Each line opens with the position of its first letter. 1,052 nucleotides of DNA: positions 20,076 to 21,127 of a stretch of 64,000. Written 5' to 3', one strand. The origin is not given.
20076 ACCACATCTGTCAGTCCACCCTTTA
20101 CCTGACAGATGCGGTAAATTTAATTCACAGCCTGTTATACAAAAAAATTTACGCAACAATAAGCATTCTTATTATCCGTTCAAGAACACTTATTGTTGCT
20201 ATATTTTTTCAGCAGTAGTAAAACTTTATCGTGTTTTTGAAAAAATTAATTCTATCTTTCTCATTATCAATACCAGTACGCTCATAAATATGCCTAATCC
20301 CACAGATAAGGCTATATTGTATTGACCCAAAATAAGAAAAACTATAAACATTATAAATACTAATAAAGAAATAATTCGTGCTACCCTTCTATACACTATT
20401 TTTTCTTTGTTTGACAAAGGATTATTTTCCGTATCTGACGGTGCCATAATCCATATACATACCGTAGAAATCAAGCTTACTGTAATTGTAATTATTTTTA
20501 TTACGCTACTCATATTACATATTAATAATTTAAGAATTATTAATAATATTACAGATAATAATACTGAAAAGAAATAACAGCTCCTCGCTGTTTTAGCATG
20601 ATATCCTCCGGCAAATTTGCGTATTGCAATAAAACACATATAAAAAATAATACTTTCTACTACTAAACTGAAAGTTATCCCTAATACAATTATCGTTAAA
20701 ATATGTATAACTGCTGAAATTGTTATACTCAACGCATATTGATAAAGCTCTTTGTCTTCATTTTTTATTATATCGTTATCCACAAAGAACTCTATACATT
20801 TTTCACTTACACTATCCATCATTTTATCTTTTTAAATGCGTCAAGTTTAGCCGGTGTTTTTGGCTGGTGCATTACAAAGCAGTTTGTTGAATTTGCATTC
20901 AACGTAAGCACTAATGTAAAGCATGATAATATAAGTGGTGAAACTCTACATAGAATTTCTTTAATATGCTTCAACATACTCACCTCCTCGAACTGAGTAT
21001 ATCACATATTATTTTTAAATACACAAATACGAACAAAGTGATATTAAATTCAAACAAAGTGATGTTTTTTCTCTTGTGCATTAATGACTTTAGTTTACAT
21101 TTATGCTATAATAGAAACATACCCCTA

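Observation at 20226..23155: Complete agr-like quorum-sensing cassette, divergent agrD-agrB / agrA-agrC, with a hidden peptide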

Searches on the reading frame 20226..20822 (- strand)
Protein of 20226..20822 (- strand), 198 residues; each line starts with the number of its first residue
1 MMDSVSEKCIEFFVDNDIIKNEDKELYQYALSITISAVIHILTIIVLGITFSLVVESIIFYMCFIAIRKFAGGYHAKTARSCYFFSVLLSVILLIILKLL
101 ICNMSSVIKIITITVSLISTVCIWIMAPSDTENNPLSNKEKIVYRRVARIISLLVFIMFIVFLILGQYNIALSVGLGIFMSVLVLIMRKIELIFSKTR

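Call 3: search_protein_families(library=pfam, proteins=[window:20226-20822:-], max_evalue=1)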
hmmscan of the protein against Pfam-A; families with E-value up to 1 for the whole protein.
window:20226-20822:- (198 aa): 3 families
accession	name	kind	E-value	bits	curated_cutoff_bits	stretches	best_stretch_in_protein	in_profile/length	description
PF04647.20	AgrB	-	2.2e-41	141.7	23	1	6-185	1-182/185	Accessory gene regulator B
PF16212.11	PhoLip_ATPase_C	-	0.012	15.8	28.3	1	24-165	98-236/251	Phospholipid-translocating P-type ATPase C-terminal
PF10688.14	Imp-YgjV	-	0.4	10.9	23.5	1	89-126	73-109/159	Bacterial inner membrane protein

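Call 4: search_protein_families(library=ncbifam, proteins=[window:20226-20822:-], max_evalue=1)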
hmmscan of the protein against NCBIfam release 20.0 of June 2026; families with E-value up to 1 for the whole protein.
window:20226-20822:- (198 aa): 1 family
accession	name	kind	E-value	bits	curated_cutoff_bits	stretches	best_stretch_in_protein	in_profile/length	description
NF002210.0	PRK01100.1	equivalog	1.9e-09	37.5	282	1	7-183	12-185/210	accessory gene regulator ArgB-like protein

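Call 10: find_homologous_proteins(query=window:20226-20822:-, max_evalue=0.00001)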
Query window:20226-20822:- (198 aa): 289 proteins with E <= 0.00001 among 1077 candidates; the best 120 are listed.
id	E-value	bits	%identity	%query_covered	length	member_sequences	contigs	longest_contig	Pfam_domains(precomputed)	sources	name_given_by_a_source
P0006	2.5e-113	394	100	100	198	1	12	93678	PF04647.21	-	-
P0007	2.1e-101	355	90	100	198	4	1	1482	PF04647.21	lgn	-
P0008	5.8e-101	354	90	100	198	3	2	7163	PF04647.21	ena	-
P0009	5.5e-99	347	88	99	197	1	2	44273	PF04647.21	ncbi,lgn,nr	ncbi:MAG: accessory gene regulator B family protein [Acutalibacteraceae bacterium]|nr:accessory gene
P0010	1.0e-90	320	80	97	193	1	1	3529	PF04647.21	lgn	-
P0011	7.6e-84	298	71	99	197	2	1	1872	PF04647.21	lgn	-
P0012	6.0e-83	295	71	98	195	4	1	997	PF04647.21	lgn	-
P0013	9.6e-83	294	72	99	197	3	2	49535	PF04647.21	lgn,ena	-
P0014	8.1e-82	291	73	99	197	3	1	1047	PF04647.21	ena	-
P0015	5.2e-79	282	71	99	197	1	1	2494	PF04647.21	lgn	-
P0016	3.9e-77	276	67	99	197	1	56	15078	PF04647.21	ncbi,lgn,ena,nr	ncbi:MAG: accessory gene regulator B family protein [Clostridia bacterium]|nr:accessory gene regulat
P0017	5.5e-77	276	67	99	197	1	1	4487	PF04647.21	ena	-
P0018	1.1e-70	255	63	99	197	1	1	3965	PF04647.21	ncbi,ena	-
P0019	1.1e-70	255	62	99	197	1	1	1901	PF04647.21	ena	-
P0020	2.8e-69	250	67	91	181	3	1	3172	PF04647.21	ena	-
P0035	4.4e-47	178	48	97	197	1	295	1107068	PF04647.21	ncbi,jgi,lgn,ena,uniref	ncbi:accessory gene regulator ArgB-like protein [Ruminococcus bromii]|jgi:hypothetical protein CLOSP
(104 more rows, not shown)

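Call 11: find_encoding_contigs(protein=P0009, flank=4000, max_places=2)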
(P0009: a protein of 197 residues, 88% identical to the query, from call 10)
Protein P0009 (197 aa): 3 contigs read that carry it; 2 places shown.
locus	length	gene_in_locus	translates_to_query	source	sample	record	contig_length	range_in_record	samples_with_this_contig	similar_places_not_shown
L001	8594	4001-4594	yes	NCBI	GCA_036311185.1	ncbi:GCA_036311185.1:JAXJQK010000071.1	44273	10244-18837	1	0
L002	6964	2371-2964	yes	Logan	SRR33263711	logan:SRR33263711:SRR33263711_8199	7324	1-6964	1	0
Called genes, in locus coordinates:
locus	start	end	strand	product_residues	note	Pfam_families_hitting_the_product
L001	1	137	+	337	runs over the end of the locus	PF08240:ADH_N, PF16912:Glu_dehyd_C (weak), PF00107:ADH_zinc_N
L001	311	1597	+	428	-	PF03816:LytR_cpsA_psr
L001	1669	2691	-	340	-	PF14501:HATPase_c_5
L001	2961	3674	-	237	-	PF00072:Response_reg, PF04397:LytTR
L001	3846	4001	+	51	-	-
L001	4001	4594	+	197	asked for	PF04647:AgrB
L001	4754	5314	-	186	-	PF02545:Maf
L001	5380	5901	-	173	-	-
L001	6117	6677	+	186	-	PF06414:Zeta_toxin (faint)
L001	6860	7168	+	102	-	PF00829:Ribosomal_L21p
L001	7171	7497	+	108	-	PF04327:Peptidase_Prp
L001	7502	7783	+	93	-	PF01016:Ribosomal_L27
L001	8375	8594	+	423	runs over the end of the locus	PF01018:GTP1_OBG, PF01926:MMR_HSR1, PF02421:FeoB_N, PF09269:DUF1967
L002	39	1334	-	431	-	PF14501:HATPase_c_5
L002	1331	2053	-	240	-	PF00072:Response_reg, PF04397:LytTR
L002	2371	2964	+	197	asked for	PF04647:AgrB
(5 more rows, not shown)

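Call 12: find_encoding_contigs(protein=P0013, flank=4000, max_places=2)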
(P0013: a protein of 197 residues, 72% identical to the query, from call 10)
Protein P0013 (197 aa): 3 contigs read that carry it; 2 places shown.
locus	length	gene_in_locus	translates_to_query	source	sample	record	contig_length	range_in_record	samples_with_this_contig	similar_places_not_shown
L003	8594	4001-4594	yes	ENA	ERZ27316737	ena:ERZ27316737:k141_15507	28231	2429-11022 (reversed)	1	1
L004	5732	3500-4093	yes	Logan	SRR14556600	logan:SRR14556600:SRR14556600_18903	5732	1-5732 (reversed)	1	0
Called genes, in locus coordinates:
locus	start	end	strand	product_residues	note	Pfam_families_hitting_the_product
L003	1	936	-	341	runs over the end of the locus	PF01063:Aminotran_4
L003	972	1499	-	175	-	PF02887:PK_C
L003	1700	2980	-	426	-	PF14501:HATPase_c_5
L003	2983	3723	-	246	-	PF00072:Response_reg, PF04397:LytTR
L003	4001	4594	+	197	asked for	PF04647:AgrB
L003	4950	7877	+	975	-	PF07517:SecA_DEAD, PF00270:DEAD (weak), PF01043:SecA_PP_bind, PF21090:P-loop_SecA, PF07516:SecA_SW, PF02810:SEC-C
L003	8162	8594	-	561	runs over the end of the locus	PF02734:Dak2, PF21645:FakA-like_M, PF13684:FakA-like_C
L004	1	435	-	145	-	?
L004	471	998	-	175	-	PF02887:PK_C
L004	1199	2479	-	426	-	PF14501:HATPase_c_5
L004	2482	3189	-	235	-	PF00072:Response_reg, PF04397:LytTR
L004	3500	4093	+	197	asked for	PF04647:AgrB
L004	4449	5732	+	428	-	?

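Call 13: find_encoding_contigs(protein=P0016, flank=4000, max_places=2)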
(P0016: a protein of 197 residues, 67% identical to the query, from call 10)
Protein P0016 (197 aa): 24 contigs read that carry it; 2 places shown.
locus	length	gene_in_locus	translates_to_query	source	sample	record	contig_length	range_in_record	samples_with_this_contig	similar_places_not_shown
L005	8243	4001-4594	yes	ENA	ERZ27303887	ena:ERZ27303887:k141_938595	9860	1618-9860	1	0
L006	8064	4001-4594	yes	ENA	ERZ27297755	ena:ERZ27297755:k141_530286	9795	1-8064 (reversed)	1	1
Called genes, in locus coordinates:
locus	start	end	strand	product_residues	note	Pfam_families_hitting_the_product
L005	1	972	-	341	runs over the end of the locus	PF01063:Aminotran_4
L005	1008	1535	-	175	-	PF02887:PK_C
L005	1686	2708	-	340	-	PF14501:HATPase_c_5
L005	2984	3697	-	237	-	PF00072:Response_reg, PF04397:LytTR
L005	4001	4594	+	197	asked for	PF04647:AgrB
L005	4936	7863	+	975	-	PF07517:SecA_DEAD, PF01043:SecA_PP_bind, PF21090:P-loop_SecA, PF07516:SecA_SW, PF02810:SEC-C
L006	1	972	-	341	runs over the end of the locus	PF01063:Aminotran_4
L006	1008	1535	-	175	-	PF02887:PK_C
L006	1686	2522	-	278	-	PF14501:HATPase_c_5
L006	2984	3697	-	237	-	PF00072:Response_reg, PF04397:LytTR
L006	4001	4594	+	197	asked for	PF04647:AgrB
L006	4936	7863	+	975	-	PF07517:SecA_DEAD, PF00270:DEAD (weak), PF01043:SecA_PP_bind, PF21090:P-loop_SecA, PF07516:SecA_SW, PF02810:SEC-C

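Call 14: find_encoding_contigs(protein=P0035, flank=4000, max_places=2)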
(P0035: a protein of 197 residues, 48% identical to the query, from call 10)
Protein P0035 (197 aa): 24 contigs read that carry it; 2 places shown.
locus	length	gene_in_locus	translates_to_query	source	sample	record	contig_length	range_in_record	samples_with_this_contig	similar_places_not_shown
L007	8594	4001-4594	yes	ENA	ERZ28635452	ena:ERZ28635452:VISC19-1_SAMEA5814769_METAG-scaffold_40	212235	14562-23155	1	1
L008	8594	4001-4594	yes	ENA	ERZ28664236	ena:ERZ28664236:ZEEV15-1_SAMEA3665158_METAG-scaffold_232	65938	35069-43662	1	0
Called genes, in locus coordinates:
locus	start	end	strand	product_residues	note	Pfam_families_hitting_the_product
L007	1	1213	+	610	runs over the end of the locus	PF02534:T4SS-DNA_transf, PF10412:TrwB_AAD_bind, PF12696:TraG-D_C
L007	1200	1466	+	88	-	PF13730:HTH_36, PF00392:GntR (weak)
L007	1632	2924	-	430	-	PF14501:HATPase_c_5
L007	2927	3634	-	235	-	PF00072:Response_reg, PF04397:LytTR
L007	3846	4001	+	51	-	-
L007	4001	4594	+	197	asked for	PF04647:AgrB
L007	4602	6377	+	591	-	PF04055:Radical_SAM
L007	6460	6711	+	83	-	-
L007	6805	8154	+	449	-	PF13416:SBP_bac_8, PF01547:SBP_bac_1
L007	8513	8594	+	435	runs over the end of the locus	PF01547:SBP_bac_1, PF13416:SBP_bac_8 (faint)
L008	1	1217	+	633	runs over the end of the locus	PF02534:T4SS-DNA_transf, PF10412:TrwB_AAD_bind, PF12696:TraG-D_C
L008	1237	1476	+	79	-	PF13730:HTH_36, PF13545:HTH_Crp_2 (weak), PF00392:GntR (weak), PF13412:HTH_24 (faint)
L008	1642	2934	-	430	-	PF14501:HATPase_c_5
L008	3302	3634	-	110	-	PF00072:Response_reg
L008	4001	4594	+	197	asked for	PF04647:AgrB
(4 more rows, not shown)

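Call 27: find_related_loci(query=A1, collection=genome_contigs, flank=3500)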
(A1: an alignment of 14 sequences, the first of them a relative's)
Query A1 (198 aa) in genome_contigs; peptide patterns used: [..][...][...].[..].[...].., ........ (x = any residue, [..] = any of these).
181 stretches matched a pattern; 36 encode a relative of the query (tblastn E <= 1e-3); 36 distinct loci.
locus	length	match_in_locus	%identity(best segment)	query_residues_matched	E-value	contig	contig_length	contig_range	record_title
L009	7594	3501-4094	88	1-198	5e-107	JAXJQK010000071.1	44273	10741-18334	MAG: Acutalibacteraceae bacterium isolate DOME_MAG_2406 2406_C0206_k141_91899, whole genome shotgun sequence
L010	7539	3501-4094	67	1-198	1e-81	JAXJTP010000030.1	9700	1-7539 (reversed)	MAG: Acutalibacteraceae bacterium isolate DOME_MAG_4467 4467_C0310_k141_114223, whole genome shotgun sequence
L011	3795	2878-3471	61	1-198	6e-72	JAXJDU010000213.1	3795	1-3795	MAG: Acutalibacteraceae bacterium isolate DOME_MAG_1207 1207_C0121_k141_457109, whole genome shotgun sequence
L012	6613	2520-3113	59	1-198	7e-66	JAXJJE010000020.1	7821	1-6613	MAG: Acutalibacteraceae bacterium isolate DOME_MAG_1329 1329_C0122_k141_31006, whole genome shotgun sequence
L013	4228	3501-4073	43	1-191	9e-50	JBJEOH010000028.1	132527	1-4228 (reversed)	MAG: Acutalibacteraceae bacterium isolate LOHA17_bin.010 NODE_23_length_132527_cov_71.707463, whole genome shotgun seque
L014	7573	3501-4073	43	1-191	3e-49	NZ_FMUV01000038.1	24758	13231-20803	Ruminococcus sp. YE282, whole genome shotgun sequence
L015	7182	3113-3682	43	2-191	2e-46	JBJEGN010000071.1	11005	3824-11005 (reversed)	MAG: Candidatus Gastranaerophilaceae bacterium isolate LOHA11_bin.028 NODE_3174_length_11005_cov_8.881279, whole genome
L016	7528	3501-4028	45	15-193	4e-43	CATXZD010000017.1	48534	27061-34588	MAG TPA_asm: uncultured Ruminococcus sp. isolate ERR9578324_bin.6_MetaWRAP_v1.3_MAG genome assembly, contig: ERZ18533973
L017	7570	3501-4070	45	1-192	1e-42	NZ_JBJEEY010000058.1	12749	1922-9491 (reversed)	MAG: Floccifex sp. isolate LOHA31_bin.024 NODE_2353_length_12749_cov_15.249173, whole genome shotgun sequence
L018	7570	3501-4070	42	1-192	2e-42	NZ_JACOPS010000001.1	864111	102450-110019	Ruminococcus intestinalis strain NSJ-71 M23_ctg001, whole genome shotgun sequence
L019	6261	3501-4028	45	17-193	1e-41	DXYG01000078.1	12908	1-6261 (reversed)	MAG TPA_asm: Clostridiales bacterium isolate HRGM_Genome_3867 HRGM_Genome_3867_78, whole genome shotgun sequence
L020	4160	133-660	45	17-193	1e-41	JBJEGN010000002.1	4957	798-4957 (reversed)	MAG: Candidatus Gastranaerophilaceae bacterium isolate LOHA11_bin.028 NODE_10365_length_4957_cov_4.276010, whole genome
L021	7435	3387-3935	42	13-196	1e-39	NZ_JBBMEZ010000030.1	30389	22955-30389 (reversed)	Ruminococcoides intestinale strain CLA-JM-H38 CLAJMH38_contig_30_length_30389, whole genome shotgun sequence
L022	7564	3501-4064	41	1-189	2e-36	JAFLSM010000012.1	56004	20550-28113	MAG: Ruminococcus sp. isolate HAN027 Seq12, whole genome shotgun sequence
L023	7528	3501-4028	45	17-193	2e-36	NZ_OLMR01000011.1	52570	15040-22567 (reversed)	Pseudoruminococcus massiliensis strain Marseille-P3876, whole genome shotgun sequence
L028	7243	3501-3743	54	1-81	9e-28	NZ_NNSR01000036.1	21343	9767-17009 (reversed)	Ruminococcus bromii strain ATCC 27255 contig000036, whole genome shotgun sequence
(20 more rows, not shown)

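Call 46: search_solved_structures(query=window:20226-20822:-, max_evalue=1, show_alignments=2)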
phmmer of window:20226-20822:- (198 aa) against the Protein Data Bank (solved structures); distinct sequences matched with E-value up to 1: 2.
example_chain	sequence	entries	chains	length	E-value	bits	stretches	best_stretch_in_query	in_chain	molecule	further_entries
2jwa_A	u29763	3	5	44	0.35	13.9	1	31-56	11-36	Receptor tyrosine-protein kinase erbB-2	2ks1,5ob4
2gu0_A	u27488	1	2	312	0.43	13.7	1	83-171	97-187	Nonstructural protein 2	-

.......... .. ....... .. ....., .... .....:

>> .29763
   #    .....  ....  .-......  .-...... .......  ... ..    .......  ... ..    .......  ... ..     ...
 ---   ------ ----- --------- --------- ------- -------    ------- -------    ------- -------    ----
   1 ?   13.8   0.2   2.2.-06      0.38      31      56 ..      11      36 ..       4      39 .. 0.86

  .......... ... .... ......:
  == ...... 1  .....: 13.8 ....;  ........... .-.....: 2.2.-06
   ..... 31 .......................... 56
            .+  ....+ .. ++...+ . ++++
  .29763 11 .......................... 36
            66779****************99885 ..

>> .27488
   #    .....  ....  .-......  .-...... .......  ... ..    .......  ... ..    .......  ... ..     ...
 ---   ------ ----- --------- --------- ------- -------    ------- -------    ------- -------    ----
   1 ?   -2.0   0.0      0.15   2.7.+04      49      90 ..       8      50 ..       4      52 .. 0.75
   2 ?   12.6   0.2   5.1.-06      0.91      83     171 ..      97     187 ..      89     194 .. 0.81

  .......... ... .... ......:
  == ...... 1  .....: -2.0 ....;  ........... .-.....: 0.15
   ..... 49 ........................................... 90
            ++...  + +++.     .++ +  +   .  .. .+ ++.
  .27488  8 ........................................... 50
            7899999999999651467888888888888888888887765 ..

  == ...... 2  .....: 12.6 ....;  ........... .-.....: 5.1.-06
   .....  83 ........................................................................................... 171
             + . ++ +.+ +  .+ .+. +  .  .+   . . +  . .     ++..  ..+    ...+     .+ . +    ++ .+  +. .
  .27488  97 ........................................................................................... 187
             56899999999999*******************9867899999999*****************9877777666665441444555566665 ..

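Call 82: search_protein_families(library=pfam, proteins=[L028:3986-5749:+, L028:5739-6587:+, L028:6566-7219:+, L007:4602-6377:+], max_evalue=0.001)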
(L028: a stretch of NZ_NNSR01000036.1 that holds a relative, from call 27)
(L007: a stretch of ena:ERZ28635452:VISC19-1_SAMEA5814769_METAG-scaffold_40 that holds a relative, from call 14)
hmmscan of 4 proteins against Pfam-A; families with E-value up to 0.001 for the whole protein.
L028:3986-5749:+ (587 aa): 0 families

L028:5739-6587:+ (282 aa): 5 families
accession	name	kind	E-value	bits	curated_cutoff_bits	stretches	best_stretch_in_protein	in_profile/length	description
PF00005.33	ABC_tran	-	3.2e-26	93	25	1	28-159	2-137/137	ABC transporter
PF13304.12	AAA_21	-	3.8e-09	37.5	27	1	130-187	237-298/304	AAA domain, putative AbiEii toxin, Type IV TA system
PF02463.25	SMC_N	-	5.8e-08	32.9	40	1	28-61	16-49/220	RecF/RecN/SMC N terminal domain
PF13476.12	AAA_23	-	4.6e-07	31.1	27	1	21-65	10-48/201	AAA domain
PF13175.12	AAA_15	-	3.1e-05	24.2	32.1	0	25-77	12-68/374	AAA ATPase domain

L028:6566-7219:+ (217 aa): 0 families

L007:4602-6377:+ (591 aa): 2 families
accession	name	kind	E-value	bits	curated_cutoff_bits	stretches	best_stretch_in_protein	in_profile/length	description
PF04055.27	Radical_SAM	-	2.4e-16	60.8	29.5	1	95-246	3-147/166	Radical SAM superfamily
PF13353.11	Fer4_12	-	8.7e-05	23.3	22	1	96-196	12-110/137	4Fe-4S single cluster domain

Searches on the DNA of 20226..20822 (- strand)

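Call 50: search_rna_families(sources=[L028, L036, L031], threshold=gathering)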
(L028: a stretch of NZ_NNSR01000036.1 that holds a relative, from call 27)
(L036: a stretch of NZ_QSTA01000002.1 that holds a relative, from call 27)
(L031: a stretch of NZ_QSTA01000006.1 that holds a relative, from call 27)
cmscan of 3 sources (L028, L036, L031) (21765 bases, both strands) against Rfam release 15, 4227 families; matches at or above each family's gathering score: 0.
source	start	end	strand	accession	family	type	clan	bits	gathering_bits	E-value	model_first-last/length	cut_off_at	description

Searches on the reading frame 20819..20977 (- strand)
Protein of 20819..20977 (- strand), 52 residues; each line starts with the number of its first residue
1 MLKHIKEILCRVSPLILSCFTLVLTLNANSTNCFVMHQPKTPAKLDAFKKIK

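Call 3: search_protein_families(library=pfam, proteins=[window:20819-20977:-], max_evalue=1)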
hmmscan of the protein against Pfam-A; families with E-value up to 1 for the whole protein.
window:20819-20977:- (52 aa): 0 families

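Call 4: search_protein_families(library=ncbifam, proteins=[window:20819-20977:-], max_evalue=1)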
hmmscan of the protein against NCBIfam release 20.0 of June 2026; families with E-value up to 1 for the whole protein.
window:20819-20977:- (52 aa): 1 family
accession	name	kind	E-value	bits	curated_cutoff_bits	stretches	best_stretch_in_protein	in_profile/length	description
TIGR04223.1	quorum_AgrD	subfamily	3.9e-06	26.9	19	1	15-45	6-36/38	AgrD family cyclic lactone autoinducer peptide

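Call 8: find_homologous_proteins(query=window:20819-20977:-, max_evalue=10)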
Query window:20819-20977:- (52 aa): 5 proteins with E <= 10 among 5 candidates.
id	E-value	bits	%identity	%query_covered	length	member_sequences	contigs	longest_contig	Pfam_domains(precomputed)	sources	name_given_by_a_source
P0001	7.1e-27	108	100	100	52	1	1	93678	-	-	-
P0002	1.1e-20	89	82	98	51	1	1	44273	-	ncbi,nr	ncbi:MAG: cyclic lactone autoinducer peptide [Acutalibacteraceae bacterium]|nr:cyclic lactone autoin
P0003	2.7e-20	88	78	98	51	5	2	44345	-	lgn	-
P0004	1.2e-19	86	79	100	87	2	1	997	-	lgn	-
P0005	4.1e-13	66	84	71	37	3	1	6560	-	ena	-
